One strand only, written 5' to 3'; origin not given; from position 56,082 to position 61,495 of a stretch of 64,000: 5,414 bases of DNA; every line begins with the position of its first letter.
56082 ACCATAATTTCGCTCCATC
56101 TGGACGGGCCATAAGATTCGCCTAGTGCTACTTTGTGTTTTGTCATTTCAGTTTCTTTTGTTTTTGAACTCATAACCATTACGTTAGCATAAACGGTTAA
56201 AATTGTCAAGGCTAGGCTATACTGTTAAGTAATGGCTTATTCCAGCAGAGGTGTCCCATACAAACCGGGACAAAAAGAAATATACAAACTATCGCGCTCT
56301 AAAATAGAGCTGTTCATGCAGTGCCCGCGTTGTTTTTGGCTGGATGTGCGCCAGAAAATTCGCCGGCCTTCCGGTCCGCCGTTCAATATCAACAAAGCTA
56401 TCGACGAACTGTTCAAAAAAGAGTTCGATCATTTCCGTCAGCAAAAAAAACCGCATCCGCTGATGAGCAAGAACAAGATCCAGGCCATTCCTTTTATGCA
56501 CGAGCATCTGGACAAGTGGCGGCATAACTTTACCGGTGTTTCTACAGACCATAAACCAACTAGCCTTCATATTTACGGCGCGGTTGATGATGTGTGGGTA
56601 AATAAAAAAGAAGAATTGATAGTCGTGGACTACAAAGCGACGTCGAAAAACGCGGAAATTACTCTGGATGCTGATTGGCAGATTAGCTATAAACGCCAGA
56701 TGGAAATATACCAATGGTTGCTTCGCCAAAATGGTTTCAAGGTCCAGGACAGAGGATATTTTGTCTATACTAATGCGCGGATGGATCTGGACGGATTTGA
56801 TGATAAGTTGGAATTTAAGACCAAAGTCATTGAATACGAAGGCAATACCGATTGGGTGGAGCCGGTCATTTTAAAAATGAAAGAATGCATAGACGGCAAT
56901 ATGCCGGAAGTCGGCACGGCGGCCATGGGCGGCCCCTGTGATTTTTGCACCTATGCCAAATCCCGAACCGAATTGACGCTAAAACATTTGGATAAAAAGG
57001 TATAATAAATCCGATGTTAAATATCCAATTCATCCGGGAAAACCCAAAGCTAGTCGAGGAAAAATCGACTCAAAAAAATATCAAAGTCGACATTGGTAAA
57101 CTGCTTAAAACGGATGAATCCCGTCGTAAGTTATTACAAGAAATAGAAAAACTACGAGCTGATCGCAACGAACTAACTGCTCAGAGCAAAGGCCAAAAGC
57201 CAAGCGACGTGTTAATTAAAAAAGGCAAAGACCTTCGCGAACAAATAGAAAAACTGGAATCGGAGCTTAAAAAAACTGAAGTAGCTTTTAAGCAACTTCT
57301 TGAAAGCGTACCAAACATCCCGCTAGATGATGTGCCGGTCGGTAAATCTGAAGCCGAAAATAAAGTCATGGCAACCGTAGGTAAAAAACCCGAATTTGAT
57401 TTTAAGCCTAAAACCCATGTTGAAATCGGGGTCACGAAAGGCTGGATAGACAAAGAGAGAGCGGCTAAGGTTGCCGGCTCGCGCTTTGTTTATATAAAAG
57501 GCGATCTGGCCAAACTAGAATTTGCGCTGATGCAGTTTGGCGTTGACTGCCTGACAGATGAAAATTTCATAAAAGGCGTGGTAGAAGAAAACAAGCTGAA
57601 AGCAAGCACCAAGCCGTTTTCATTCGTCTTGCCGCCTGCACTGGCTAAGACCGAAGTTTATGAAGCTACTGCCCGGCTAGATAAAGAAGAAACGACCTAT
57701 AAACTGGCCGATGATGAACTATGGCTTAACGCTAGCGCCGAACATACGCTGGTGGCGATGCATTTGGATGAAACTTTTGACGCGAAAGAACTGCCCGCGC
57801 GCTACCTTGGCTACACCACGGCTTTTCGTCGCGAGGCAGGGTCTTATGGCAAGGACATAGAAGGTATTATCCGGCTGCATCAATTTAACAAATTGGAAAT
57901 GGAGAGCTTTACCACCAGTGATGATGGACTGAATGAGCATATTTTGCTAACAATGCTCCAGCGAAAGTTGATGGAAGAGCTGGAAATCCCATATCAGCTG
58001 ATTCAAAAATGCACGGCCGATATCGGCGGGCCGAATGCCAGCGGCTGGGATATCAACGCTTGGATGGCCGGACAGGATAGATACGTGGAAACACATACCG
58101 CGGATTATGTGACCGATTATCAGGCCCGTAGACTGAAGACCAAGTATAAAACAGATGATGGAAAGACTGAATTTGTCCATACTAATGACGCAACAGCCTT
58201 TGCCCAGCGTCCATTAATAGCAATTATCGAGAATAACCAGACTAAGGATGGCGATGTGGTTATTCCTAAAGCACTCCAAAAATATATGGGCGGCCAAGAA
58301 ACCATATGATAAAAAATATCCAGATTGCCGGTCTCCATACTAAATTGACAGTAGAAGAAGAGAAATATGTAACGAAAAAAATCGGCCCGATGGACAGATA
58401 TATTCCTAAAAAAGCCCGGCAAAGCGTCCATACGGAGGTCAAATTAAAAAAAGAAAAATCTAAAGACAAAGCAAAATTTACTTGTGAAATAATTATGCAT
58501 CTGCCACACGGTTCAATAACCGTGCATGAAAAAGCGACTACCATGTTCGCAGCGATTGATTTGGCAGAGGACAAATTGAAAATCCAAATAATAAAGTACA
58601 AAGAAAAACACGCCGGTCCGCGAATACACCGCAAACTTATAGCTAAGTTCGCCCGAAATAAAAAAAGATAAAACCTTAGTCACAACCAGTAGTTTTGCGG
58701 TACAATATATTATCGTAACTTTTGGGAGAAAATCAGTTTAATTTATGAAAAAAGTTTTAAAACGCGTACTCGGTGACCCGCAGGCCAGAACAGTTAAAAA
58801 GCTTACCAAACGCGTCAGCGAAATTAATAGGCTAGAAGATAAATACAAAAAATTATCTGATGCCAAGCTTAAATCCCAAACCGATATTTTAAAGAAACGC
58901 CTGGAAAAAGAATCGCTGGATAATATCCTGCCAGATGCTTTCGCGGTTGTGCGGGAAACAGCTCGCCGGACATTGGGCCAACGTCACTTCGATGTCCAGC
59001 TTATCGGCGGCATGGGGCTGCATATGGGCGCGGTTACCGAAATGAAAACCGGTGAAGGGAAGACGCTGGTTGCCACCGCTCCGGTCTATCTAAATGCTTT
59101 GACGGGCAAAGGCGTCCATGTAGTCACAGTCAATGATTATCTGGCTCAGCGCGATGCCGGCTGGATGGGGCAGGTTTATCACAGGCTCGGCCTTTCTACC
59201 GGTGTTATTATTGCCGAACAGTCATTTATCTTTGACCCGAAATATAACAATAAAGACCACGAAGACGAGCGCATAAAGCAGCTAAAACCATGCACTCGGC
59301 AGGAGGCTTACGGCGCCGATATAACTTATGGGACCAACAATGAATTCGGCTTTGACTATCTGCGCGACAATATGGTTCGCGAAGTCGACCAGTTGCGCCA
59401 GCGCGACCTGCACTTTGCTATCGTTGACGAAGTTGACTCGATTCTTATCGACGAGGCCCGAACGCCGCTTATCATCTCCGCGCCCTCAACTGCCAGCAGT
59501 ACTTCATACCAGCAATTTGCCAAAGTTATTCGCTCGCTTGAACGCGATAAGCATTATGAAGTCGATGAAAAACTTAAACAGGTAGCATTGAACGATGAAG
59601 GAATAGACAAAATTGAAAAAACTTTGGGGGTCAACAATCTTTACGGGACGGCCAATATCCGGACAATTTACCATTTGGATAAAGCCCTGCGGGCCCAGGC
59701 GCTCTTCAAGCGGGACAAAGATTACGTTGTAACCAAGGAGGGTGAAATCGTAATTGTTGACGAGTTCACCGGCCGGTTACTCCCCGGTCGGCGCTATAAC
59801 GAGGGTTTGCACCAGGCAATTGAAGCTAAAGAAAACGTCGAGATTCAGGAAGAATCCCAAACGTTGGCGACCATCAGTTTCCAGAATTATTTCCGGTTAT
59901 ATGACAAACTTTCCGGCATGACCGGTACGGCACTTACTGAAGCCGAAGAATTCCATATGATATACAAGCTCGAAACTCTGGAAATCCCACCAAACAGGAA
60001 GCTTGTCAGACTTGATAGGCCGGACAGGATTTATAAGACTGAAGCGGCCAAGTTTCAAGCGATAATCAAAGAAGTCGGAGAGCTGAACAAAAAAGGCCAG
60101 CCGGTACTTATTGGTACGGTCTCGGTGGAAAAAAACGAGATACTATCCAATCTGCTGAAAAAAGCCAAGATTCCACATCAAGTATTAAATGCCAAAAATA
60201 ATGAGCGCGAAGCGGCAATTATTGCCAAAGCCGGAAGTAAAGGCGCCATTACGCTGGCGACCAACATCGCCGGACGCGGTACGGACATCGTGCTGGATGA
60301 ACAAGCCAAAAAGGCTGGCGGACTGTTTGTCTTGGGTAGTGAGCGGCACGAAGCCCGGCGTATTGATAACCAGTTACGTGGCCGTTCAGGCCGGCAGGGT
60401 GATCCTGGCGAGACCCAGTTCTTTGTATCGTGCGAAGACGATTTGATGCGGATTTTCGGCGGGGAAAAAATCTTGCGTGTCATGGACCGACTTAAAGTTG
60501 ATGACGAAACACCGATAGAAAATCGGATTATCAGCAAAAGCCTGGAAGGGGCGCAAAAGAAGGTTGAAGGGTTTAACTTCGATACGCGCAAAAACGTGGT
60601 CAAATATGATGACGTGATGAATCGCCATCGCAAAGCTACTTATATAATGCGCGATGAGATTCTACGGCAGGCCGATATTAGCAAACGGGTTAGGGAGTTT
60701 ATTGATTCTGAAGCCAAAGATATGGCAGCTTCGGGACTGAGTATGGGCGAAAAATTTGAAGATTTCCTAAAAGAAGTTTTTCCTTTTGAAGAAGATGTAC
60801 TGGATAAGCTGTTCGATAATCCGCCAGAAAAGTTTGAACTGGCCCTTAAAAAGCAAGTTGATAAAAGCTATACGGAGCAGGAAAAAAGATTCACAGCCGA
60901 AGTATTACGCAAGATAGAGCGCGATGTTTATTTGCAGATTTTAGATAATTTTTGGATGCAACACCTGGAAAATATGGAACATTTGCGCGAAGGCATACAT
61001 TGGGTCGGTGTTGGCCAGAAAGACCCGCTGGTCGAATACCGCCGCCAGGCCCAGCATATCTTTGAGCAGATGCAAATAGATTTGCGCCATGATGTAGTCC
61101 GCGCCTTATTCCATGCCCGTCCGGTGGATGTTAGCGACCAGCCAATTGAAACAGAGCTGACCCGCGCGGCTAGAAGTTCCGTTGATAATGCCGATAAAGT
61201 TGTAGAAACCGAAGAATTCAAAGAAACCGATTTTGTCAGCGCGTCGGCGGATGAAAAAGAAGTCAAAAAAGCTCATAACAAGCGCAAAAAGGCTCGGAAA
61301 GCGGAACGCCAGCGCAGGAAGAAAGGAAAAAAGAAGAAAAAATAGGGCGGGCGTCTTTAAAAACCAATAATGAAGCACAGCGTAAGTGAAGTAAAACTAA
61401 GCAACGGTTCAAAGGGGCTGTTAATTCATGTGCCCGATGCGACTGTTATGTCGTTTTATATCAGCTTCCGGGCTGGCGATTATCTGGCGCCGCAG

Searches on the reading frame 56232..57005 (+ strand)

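Call 81: search_protein_families(library=pfam, proteins=[window:56232-57005:+], max_evalue=0.001)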
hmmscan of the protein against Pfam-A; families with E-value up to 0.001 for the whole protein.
window:56232-57005:+ (257 aa): 2 families
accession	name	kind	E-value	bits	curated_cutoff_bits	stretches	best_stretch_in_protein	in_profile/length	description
PF12705.13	PDDEXK_1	-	1.4e-14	55.1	22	1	58-242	61-243/247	PD-(D/E)XK nuclease superfamily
PF01930.23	Cas_Cas4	-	7.3e-05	23.3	22.7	0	108-241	45-154/160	Domain of unknown function DUF83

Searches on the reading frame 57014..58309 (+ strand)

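Call 81: search_protein_families(library=pfam, proteins=[window:57014-58309:+], max_evalue=0.001)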
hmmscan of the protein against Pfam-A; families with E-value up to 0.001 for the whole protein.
window:57014-58309:+ (431 aa): 2 families
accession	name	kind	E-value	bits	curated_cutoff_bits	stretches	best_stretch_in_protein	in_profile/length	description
PF00587.30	tRNA-synt_2b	-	5.3e-26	92.2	29.3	1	233-408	8-179/179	tRNA synthetase class II core domain (G, H, P, S and T)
PF02403.27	Seryl_tRNA_N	-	1.5e-19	70.6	28.2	1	1-103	1-108/108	Seryl-tRNA synthetase N-terminal domain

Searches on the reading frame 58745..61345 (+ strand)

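Call 81: search_protein_families(library=pfam, proteins=[window:58745-61345:+], max_evalue=0.001)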
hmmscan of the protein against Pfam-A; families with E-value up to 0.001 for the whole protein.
window:58745-61345:+ (866 aa): 5 families
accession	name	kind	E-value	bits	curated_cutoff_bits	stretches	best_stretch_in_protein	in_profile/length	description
PF07517.20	SecA_DEAD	-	1.8e-123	411.9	24.6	1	6-404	2-290/290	SecA DEAD-like domain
PF21090.3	P-loop_SecA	-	2.2e-72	243.4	27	2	420-520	2-102/205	SecA P-loop domain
PF07516.18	SecA_SW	-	8.5e-54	183.1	26.7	1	590-791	1-199/200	SecA Wing and Scaffold domain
PF01043.26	SecA_PP_bind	-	3.5e-40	137.4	23.5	1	251-360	2-110/110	SecA preprotein cross-linking domain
PF00271.37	Helicase_C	-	0.00076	20.2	23.5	0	436-551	2-109/110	Helicase conserved C-terminal domain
